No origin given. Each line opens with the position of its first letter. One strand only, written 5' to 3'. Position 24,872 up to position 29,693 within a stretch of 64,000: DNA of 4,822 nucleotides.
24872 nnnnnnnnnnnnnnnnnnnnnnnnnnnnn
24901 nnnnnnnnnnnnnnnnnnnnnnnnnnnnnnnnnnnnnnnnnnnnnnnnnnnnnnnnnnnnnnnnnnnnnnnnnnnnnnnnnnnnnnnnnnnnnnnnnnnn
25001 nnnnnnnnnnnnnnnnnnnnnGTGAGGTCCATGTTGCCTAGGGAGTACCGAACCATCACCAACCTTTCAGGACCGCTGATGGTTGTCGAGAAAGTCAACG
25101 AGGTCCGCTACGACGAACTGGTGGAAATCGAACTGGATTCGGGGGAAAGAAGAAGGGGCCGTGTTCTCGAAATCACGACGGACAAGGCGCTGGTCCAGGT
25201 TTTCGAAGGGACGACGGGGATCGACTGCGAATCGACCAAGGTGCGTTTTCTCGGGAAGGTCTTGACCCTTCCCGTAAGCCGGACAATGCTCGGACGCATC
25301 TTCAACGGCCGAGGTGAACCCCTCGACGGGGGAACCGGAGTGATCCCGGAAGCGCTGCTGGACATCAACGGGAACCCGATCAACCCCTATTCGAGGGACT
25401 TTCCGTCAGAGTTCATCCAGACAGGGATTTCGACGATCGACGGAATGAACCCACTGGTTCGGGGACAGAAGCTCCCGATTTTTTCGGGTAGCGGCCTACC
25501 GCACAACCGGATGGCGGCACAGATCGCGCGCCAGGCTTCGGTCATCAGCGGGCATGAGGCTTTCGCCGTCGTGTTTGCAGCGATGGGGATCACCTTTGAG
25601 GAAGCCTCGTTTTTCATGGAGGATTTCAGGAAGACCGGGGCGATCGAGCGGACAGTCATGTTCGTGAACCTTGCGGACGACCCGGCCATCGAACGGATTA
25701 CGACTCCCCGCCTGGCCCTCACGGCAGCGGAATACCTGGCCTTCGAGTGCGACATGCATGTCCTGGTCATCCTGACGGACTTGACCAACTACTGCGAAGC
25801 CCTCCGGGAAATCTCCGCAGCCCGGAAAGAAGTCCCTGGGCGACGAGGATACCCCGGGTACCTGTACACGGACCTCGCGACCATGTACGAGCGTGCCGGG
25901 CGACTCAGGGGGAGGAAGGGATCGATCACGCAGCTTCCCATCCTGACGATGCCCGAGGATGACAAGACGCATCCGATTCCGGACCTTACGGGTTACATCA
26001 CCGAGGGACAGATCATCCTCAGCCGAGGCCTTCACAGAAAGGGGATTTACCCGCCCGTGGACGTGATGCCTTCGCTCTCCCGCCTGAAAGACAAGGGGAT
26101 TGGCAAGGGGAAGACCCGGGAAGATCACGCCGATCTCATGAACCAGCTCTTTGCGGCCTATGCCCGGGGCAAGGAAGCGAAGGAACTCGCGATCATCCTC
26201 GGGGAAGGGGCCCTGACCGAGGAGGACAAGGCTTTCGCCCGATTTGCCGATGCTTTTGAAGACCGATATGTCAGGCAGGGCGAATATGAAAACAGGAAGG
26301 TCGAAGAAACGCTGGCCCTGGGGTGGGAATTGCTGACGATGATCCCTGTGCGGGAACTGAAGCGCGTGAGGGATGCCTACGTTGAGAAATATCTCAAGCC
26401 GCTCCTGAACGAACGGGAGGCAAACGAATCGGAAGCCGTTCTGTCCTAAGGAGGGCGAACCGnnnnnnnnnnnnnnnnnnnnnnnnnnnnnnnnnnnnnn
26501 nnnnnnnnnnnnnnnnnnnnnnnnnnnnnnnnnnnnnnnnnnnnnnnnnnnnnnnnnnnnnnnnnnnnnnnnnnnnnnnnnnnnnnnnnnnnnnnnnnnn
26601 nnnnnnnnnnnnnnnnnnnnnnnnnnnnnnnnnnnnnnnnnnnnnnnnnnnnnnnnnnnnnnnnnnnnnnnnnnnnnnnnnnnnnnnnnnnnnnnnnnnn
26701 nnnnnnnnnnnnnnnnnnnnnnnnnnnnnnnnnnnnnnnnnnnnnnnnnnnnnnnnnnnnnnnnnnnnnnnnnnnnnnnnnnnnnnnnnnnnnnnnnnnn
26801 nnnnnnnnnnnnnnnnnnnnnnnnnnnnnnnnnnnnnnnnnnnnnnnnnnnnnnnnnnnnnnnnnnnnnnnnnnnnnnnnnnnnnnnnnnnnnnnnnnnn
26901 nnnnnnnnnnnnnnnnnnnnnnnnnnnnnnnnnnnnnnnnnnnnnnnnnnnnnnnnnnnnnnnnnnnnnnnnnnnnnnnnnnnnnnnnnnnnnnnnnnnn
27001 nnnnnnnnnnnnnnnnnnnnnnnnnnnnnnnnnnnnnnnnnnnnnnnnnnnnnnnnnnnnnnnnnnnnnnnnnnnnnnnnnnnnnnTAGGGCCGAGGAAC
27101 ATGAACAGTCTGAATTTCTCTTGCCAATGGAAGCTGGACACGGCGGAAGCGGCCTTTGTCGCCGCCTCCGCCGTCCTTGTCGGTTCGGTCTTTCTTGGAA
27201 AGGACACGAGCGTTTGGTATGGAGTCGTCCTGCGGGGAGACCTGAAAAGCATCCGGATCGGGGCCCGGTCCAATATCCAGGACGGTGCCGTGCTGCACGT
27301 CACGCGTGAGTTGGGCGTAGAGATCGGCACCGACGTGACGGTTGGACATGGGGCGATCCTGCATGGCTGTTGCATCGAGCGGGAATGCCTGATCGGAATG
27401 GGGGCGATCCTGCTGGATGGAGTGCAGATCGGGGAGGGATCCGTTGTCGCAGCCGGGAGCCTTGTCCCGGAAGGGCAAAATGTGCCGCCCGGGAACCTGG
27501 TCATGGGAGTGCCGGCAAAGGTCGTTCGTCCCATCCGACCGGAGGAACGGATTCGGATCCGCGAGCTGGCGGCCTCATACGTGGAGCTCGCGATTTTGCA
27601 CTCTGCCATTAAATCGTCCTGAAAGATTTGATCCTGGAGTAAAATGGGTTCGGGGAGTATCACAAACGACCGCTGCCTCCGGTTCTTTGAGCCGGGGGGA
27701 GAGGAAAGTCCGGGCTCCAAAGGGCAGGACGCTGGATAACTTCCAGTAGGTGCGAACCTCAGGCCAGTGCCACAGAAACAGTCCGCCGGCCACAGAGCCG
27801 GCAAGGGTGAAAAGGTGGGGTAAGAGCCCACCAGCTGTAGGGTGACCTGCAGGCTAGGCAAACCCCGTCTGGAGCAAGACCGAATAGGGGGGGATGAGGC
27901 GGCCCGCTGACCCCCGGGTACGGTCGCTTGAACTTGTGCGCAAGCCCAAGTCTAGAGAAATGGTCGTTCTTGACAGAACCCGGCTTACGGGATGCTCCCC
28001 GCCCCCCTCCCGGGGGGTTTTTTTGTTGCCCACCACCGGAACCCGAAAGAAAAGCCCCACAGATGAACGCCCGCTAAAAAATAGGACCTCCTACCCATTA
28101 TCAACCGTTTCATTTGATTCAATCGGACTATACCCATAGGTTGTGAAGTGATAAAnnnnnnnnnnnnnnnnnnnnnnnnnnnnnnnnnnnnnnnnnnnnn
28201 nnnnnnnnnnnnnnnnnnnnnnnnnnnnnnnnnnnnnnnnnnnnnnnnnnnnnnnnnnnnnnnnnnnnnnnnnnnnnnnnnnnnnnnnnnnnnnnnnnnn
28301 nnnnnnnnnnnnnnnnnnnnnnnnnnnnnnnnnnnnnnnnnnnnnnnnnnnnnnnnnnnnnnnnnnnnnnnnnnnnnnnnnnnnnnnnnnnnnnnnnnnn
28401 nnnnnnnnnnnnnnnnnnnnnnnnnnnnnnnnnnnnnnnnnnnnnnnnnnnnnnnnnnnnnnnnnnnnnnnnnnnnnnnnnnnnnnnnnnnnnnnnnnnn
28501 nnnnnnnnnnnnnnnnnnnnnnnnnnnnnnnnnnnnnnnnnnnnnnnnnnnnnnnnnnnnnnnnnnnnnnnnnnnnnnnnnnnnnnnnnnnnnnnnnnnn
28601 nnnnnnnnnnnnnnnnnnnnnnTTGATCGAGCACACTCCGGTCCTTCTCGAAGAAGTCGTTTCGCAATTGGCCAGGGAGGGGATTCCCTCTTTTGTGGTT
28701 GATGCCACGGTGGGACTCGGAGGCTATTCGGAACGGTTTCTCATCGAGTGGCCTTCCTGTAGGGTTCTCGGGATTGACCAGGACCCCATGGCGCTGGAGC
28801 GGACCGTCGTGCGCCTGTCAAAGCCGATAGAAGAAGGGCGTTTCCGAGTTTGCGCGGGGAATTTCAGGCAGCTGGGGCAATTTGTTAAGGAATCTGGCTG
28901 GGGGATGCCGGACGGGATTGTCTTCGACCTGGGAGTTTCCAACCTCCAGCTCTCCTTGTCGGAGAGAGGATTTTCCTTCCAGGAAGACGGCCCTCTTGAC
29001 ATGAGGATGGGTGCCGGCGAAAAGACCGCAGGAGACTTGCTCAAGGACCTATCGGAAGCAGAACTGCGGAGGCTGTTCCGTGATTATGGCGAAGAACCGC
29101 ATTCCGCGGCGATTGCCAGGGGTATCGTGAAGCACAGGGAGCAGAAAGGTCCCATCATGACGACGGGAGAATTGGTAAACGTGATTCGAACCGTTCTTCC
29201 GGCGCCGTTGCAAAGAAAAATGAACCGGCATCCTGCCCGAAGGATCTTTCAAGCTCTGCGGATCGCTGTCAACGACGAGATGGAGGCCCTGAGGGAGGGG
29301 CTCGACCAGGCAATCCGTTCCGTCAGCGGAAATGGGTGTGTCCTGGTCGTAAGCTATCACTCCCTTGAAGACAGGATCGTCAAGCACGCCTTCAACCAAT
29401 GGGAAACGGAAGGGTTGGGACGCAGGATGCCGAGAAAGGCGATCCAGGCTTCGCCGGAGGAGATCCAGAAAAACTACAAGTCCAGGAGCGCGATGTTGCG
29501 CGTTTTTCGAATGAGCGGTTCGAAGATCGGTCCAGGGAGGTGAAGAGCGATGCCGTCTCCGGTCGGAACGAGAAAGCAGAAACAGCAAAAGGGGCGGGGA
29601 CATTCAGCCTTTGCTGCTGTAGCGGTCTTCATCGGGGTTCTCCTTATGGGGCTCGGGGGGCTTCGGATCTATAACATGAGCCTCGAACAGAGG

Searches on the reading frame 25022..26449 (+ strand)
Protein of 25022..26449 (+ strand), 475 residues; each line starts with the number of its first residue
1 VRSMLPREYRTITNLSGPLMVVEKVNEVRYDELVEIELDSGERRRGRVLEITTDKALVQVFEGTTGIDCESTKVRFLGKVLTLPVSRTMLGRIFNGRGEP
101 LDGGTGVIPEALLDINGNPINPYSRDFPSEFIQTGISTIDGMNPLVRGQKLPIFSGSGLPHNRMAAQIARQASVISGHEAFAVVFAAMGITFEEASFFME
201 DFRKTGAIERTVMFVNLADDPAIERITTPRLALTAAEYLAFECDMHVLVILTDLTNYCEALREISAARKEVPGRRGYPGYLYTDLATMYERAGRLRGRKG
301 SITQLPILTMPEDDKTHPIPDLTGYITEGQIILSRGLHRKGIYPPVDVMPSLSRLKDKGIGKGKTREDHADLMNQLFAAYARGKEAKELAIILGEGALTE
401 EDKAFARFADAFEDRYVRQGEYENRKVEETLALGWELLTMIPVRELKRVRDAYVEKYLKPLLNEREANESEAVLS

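Call 27: search_protein_families(library=pfam, proteins=[window:25022-26449:+], max_evalue=0.00001)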
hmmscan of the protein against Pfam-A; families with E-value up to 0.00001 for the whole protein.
window:25022-26449:+ (475 aa): 4 families
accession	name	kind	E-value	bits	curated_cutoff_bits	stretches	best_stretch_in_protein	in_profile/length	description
PF00006.31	ATP-synt_ab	-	3.7e-80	269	29.5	1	135-353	1-213/213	ATP synthase alpha/beta family, nucleotide-binding domain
PF22919.1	ATP-synt_VA_C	-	3.9e-31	107.5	24.7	1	358-457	1-100/101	C-terminal domain of V and A type ATP synthase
PF02874.29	ATP-synt_ab_N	-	4.4e-12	46.8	20.9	1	12-78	1-69/69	ATP synthase alpha/beta family, beta-barrel domain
PF09378.16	HAS-barrel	-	2.1e-06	28.2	25.2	1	8-81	4-89/90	HAS barrel domain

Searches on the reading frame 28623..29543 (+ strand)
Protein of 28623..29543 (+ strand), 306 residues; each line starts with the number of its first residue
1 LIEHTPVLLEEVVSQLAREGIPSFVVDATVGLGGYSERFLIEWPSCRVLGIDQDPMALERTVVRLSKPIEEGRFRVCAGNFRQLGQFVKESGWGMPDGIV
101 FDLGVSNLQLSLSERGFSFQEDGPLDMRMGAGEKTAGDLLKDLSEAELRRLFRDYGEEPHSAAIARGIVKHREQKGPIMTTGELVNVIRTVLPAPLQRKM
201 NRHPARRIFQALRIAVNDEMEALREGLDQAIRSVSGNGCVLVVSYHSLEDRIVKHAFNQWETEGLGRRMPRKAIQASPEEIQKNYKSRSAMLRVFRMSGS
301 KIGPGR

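Call 27: search_protein_families(library=pfam, proteins=[window:28623-29543:+], max_evalue=0.00001)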
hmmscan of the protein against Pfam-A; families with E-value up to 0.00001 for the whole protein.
window:28623-29543:+ (306 aa): 1 family
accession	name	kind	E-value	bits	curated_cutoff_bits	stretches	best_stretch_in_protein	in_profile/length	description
PF01795.25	Methyltransf_5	-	3.4e-88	296.5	27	1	2-296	2-307/309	MraW methylase family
